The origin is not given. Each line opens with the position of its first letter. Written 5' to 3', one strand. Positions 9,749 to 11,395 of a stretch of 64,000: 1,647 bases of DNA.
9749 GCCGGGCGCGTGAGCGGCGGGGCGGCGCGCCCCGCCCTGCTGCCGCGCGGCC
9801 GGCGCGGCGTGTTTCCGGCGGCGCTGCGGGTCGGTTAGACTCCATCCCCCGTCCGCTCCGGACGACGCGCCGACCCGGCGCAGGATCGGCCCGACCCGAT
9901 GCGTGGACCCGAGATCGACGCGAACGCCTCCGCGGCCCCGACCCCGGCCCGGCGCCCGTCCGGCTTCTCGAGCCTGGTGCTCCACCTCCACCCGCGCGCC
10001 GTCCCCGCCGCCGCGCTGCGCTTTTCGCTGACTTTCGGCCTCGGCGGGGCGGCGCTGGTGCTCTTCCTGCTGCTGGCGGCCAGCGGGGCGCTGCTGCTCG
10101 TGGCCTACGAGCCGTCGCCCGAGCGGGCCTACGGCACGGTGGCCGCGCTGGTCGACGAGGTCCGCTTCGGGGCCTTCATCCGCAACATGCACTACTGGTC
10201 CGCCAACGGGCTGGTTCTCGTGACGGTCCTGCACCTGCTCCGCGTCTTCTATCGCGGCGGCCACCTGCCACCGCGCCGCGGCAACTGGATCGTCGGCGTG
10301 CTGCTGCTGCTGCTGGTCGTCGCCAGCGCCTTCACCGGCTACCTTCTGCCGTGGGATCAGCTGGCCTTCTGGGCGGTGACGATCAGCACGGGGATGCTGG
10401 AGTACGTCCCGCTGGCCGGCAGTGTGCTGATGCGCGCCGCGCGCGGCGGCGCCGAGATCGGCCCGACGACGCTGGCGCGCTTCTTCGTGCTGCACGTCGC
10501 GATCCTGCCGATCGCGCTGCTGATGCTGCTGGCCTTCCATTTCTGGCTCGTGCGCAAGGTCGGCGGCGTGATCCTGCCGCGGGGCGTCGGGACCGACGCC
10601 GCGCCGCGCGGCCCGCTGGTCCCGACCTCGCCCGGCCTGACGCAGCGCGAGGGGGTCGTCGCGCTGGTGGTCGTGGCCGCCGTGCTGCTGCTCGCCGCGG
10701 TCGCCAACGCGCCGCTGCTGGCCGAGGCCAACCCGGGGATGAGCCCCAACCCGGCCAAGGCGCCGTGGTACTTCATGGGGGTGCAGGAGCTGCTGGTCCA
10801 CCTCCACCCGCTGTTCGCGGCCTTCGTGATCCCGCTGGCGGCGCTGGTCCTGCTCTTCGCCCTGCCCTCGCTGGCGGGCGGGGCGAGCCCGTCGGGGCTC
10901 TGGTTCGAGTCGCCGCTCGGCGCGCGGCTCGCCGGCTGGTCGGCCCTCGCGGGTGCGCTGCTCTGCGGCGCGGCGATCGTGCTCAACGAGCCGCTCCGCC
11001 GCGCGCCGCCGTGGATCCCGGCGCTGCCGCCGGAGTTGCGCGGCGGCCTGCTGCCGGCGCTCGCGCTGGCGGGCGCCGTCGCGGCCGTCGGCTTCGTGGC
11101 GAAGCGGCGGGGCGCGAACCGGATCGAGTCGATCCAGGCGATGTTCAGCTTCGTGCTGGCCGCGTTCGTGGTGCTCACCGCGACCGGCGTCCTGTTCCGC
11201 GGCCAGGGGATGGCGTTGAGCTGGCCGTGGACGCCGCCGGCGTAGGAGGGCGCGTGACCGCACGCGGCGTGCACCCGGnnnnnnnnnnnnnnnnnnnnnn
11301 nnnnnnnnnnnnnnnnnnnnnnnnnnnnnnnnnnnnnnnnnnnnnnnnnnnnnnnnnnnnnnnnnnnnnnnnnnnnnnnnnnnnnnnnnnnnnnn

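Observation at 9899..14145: Rieske/cytochrome b module with an octahaem cytochrome-TPR fusion in place of cytochrome c1/f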

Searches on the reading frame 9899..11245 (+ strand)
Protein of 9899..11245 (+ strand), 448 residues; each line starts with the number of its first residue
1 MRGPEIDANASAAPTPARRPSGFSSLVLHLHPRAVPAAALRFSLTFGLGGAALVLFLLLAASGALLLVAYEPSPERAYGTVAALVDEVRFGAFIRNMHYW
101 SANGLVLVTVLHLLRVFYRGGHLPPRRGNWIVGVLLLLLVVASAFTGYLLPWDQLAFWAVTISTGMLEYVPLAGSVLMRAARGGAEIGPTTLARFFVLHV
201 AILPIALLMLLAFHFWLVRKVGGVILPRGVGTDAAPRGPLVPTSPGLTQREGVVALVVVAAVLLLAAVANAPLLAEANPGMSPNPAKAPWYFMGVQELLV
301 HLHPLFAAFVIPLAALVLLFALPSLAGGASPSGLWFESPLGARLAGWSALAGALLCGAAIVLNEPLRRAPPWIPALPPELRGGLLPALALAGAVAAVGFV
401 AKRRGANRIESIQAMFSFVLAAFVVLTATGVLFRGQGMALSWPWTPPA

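Call 6: search_protein_families(library=pfam, proteins=[window:9899-11245:+], max_evalue=0.01)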
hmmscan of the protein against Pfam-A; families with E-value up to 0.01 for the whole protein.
window:9899-11245:+ (448 aa): 3 families
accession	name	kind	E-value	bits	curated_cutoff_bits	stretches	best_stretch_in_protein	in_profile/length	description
PF00033.24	Cytochrome_B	-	1.3e-43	149.5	27.2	1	43-222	11-189/189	Cytochrome b/b6/petB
PF13631.11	Cytochrom_B_N_2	-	2.1e-36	125.8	27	1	105-272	3-165/169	Cytochrome b(N-terminal)/b6/petB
PF14358.11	DUF4405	-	0.0018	19.2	26.7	1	51-114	5-63/66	Domain of unknown function (DUF4405)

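Call 12: find_homologous_proteins(query=window:9899-11245:+)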
Query window:9899-11245:+ (448 aa): 3489 proteins with E <= 0.001 among 8000 candidates; the best 120 are listed.
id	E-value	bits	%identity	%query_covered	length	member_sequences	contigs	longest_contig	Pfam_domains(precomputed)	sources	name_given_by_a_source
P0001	1.2e-272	923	97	100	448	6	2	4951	PF00033.25,PF13631.12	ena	-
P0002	8.7e-235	798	86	100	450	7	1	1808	PF00033.25,PF13631.12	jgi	-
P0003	1.6e-230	784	84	99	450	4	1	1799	PF00033.25,PF13631.12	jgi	-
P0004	3.6e-221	753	86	94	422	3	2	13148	PF00033.25,PF13631.12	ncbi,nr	ncbi:MAG: cytochrome b N-terminal domain-containing protein [Acidobacteria bacterium]|nr:cytochrome 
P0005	1.0e-219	748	78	100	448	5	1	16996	PF00033.25,PF13631.12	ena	-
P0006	2.1e-219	747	78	100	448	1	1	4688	PF00033.25,PF13631.12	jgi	jgi:quinol-cytochrome oxidoreductase complex cytochrome b subunit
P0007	1.4e-218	745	78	100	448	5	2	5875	PF00033.25,PF13631.12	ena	-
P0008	5.2e-218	743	79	98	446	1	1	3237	PF00033.25,PF13631.12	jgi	jgi:quinol-cytochrome oxidoreductase complex cytochrome b subunit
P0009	1.4e-217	741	77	100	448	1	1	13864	PF00033.25,PF13631.12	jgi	jgi:quinol-cytochrome oxidoreductase complex cytochrome b subunit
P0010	1.9e-217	741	77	100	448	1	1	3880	PF00033.25,PF13631.12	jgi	jgi:quinol-cytochrome oxidoreductase complex cytochrome b subunit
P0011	4.2e-217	740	77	100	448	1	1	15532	PF00033.25,PF13631.12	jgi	jgi:quinol-cytochrome oxidoreductase complex cytochrome b subunit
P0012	3.7e-216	737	78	100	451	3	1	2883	PF00033.25,PF13631.12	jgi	-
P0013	1.5e-215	735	78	98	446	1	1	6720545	PF00033.25,PF13631.12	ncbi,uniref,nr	ncbi:cytochrome b N-terminal domain-containing protein [Anaeromyxobacter oryzae]|uniref:Cytochrome b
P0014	1.7e-215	734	79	98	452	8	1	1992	PF00033.25,PF13631.12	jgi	jgi:quinol-cytochrome oxidoreductase complex cytochrome b subunit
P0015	1.1e-214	732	79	99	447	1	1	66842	PF00033.25,PF13631.12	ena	-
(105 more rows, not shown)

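Call 13: find_encoding_contigs(protein=P0013, flank=8000, max_places=2)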
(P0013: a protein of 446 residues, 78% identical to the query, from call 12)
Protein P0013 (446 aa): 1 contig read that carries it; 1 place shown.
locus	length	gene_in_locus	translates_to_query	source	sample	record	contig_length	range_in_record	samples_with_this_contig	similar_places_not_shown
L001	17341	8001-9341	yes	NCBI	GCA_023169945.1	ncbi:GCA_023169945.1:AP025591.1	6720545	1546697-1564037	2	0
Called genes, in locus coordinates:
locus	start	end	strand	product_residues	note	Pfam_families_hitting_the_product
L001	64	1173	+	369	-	PF08240:ADH_N, PF16912:Glu_dehyd_C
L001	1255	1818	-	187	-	-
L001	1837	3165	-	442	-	-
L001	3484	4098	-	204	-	PF03886:ABC_trans_aux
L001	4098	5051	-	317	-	PF02470:MlaD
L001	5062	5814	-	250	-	PF00005:ABC_tran, PF13401:AAA_22 (faint), PF13304:AAA_21 (weak)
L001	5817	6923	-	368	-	PF02405:MlaE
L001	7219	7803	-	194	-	-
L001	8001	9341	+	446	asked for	PF00033:Cytochrome_B, PF13631:Cytochrom_B_N_2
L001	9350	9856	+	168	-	PF00355:Rieske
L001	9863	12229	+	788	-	PF14522:Cytochrome_C7 (faint), PF14537:Cytochrom_c3_2 (faint), PF13428:TPR_14 (faint), PF13432:TPR_16 (weak), PF13424:TPR_12 (weak), PF14559:TPR_19 (weak), PF13432:TPR_16 (weak), PF14559:TPR_19 (weak), +7 more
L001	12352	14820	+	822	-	PF00884:Sulfatase, PF16347:SGSH_C (weak)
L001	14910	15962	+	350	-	PF00892:EamA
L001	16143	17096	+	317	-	PF20229:ChrB_N, PF09828:ChrB_C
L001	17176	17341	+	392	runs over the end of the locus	PF02417:Chromate_transp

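Call 14: find_encoding_contigs(protein=P0001, flank=8000, max_places=3)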
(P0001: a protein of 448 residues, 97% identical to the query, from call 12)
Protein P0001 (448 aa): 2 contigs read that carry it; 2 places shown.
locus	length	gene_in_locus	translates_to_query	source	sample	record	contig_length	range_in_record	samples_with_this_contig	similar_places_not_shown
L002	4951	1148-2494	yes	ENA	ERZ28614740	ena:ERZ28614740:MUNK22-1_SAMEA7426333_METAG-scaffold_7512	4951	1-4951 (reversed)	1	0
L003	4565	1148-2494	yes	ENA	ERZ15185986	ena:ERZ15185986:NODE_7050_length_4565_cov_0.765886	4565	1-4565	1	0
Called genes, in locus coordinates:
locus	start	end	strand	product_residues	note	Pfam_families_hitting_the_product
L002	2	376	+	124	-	?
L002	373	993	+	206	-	PF00406:ADK, PF13207:AAA_17, PF13671:AAA_33 (faint)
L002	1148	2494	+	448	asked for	PF00033:Cytochrome_B, PF13631:Cytochrom_B_N_2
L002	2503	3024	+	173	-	PF00355:Rieske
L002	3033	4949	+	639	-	?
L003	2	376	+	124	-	?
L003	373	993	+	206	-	PF00406:ADK, PF13207:AAA_17, PF13671:AAA_33 (faint)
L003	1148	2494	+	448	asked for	PF00033:Cytochrome_B, PF13631:Cytochrom_B_N_2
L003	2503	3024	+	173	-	PF00355:Rieske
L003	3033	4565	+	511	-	?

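Call 28: find_related_loci(query=A1, collection=genome_contigs, flank=7000)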
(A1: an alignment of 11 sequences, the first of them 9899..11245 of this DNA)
Query A1 (448 aa) in genome_contigs; peptide patterns used: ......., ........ (x = any residue, [..] = any of these).
600 stretches matched a pattern (row limit reached: there are more); 600 encode a relative of the query (tblastn E <= 1e-3); the best 80 are kept; 80 distinct loci.
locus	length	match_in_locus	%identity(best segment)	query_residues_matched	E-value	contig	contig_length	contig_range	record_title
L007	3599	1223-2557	75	1-445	7e-177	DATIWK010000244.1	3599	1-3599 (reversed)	MAG TPA_asm: Anaeromyxobacteraceae bacterium isolate SMAG_U15221 k141_4186448, whole genome shotgun sequence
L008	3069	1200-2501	48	14-444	2e-136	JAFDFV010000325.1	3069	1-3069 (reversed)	MAG: Deltaproteobacteria bacterium isolate Meg22_02_Bin_90 Meg22_02_Bin_90_scaffold_117491, whole genome shotgun sequenc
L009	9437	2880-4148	49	24-445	3e-125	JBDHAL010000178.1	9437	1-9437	MAG: Gemmatimonadota bacterium isolate M3-44_Bin_235 M3-44_Bin_235_scaffold_55335, whole genome shotgun sequence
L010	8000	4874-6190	62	9-445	4e-124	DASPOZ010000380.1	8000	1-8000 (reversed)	MAG TPA_asm: Candidatus Sulfotelmatobacter sp. isolate SMAG_U12160 k141_1138694, whole genome shotgun sequence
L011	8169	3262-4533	43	18-445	1e-119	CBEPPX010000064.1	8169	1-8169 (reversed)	MAG TPA_asm: uncultured Ignavibacteriales bacterium isolate SRR7614708_concoct_49 genome assembly, contig: ERZ25083860.2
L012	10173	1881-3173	44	12-446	7e-118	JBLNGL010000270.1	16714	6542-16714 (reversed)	MAG: Ignavibacteria bacterium isolate MAG21 PRJNA1031785_bin8_renamed_269, whole genome shotgun sequence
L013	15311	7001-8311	43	2-444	2e-115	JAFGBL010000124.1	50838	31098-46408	MAG: Bacteroidales bacterium isolate Zod_Metabat.1032 k87_5110115, whole genome shotgun sequence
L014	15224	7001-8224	45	34-445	2e-113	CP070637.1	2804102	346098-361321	MAG: Ignavibacterium sp. isolate bin94 chromosome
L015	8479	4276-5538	48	19-441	4e-113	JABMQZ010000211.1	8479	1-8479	MAG: Bacteroidetes bacterium isolate bin.184 k141_5217158, whole genome shotgun sequence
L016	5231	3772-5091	41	4-440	2e-109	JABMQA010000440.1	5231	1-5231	MAG: Bacteroidetes bacterium isolate bin.444 k141_2275701, whole genome shotgun sequence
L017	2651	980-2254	45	21-444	1e-112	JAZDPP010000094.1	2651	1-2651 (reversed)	MAG: Pseudomonadota bacterium isolate MEGAHIT-group-0.852 k141_19426108, whole genome shotgun sequence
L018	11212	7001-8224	44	28-440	4e-107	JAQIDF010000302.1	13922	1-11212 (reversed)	MAG: Prolixibacteraceae bacterium isolate GH41 k119_435570, whole genome shotgun sequence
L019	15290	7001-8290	45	24-444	3e-107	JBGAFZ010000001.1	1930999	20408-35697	MAG: Aggregatilineales bacterium isolate MAG_MBR_H125.55 MBRH125-55_opera_contig_3, whole genome shotgun sequence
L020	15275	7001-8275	44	24-447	4e-105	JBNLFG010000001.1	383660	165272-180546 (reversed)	MAG: Anaerolineales bacterium isolate C1.bin.8.strict NODE_1_length_383660_cov_5.530980, whole genome shotgun sequence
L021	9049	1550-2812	52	26-445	3e-105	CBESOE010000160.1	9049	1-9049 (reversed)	MAG TPA_asm: uncultured bacterium isolate SRR7614707_binner13_Refined_28 genome assembly, contig: ERZ25083858.1195, whol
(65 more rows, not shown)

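Call 38: search_solved_structures(query=window:9899-11245:+, max_evalue=0.001)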
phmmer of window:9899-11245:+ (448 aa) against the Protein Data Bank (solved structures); distinct sequences matched with E-value up to 0.001: 53.
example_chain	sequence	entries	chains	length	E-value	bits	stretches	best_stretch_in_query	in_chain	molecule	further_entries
2zt9_A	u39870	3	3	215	1.6e-42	149.3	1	43-222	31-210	Cytochrome b6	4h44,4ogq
6rqf_I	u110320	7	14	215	3.6e-42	148.1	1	43-222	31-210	Cytochrome b6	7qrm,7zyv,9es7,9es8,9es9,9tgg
7r0w_I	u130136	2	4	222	5.2e-42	147.6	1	43-222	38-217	Cytochrome b6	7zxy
1vf5_A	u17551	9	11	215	4.1e-41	144.7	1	43-222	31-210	CYTOCHROME B6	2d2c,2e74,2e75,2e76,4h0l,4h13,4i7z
1q90_B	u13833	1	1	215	1.1e-39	140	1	43-222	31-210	Cytochrome b6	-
8smr_I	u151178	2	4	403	1.2e-30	110.2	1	40-325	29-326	Cytochrome b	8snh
6kls_B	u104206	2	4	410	1.2e-30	110.2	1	40-325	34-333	cytochrome b subunit | Cytochrome b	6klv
9h8t_J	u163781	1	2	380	3.4e-30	108.7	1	41-332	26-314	Cytochrome b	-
1bcc_C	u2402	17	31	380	7.8e-30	107.5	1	42-327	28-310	UBIQUINOL CYTOCHROME C OXIDOREDUCTASE | Cytochrome b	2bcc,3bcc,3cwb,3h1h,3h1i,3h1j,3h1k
5nmi_C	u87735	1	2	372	2.2e-29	106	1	48-352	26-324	Cytochrome b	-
1qcr_C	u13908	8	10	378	2.5e-29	105.8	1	47-352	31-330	UBIQUINOL CYTOCHROME C OXIDOREDUCTASE | Cytochrome b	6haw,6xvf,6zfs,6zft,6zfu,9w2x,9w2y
1be3_C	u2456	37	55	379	2.5e-29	105.8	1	47-352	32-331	CYTOCHROME BC1 COMPLEX | Cytochrome B | Cytochrome b, heme protein, mitochondrial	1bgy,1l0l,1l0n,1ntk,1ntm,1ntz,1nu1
9fks_a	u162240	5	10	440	1.3e-28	103.4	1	50-298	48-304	Cytochrome b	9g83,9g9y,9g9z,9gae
2yiu_A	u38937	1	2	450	1.4e-28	103.3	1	50-298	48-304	CYTOCHROME B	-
2qjk_A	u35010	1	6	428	3.2e-28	102.2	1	50-298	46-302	Cytochrome b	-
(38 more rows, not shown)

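Call 55: search_protein_families(library=ncbifam, proteins=[window:9899-11245:+], max_evalue=0.001)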
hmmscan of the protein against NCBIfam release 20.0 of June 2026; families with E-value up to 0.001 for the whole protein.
window:9899-11245:+ (448 aa): 5 families
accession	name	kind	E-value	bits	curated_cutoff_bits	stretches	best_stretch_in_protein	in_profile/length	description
NF040969.1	cytb_ExtP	equivalog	1.1e-75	254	290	1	24-224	3-203/205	selenite/tellurite reduction operon b-type cytochrome ExtP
NF002990.0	PRK03735.1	subfamily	4e-51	173.9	325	1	32-222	28-218/223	cytochrome b6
NF050120.1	bc1_QcrB_actin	exception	5.9e-30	104.6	500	1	76-307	73-304/458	cytochrome bc1 complex cytochrome b subunit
NF041076.1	cyt_b_SoxC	equivalog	7.5e-20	71.3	740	1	47-222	29-199/542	proton pump complex cytochrome B SoxC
NF040970.1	memb_ExtQ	equivalog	9.1e-10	38.9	150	1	255-351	16-108/134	selenite/tellurite reduction operon b-type cytochrome membrane protein ExtQ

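Call 90: predict_structure(alignment_id=A4)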
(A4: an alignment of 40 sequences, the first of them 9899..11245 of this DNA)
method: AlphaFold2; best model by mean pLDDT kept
length: 448 residues; sequences in the alignment: 40
mean_pLDDT: 49.3   pTM: 0.36
mean pLDDT of the five models: 49.3, 46.0, 45.9, 43.1, 41.8
residues with pLDDT >= 90: 8; 70-90: 66; 50-70: 81; < 50: 293
segments of 3 or more residues with pLDDT < 50: 1-104, 118-126, 142-203, 213-232, 235-252, 262-264, 266-314, 325-335, 435-440, 445-448
pLDDT, mean of each block of 10 residues (from residue 1): 34 37 38 39 37 44 34 32 37 42 52 53 48 60 41 37 38 40 33 40 48 46 39 47 44 52 47 32 31 28 38 51 45 53 81 84 68 72 73 90 85 81 70 51 48
secondary structure, 60 per line:
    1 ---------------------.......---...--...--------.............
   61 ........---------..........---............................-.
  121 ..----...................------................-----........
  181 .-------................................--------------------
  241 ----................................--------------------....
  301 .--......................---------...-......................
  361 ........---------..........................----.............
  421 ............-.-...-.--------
elements in order: H22-28 H48-68 H78-87 H91-118 H127-145 H152-167 H173-181 H189-220 H245-276 H297-301 H304-325 H339-368 H378-403 H408-432
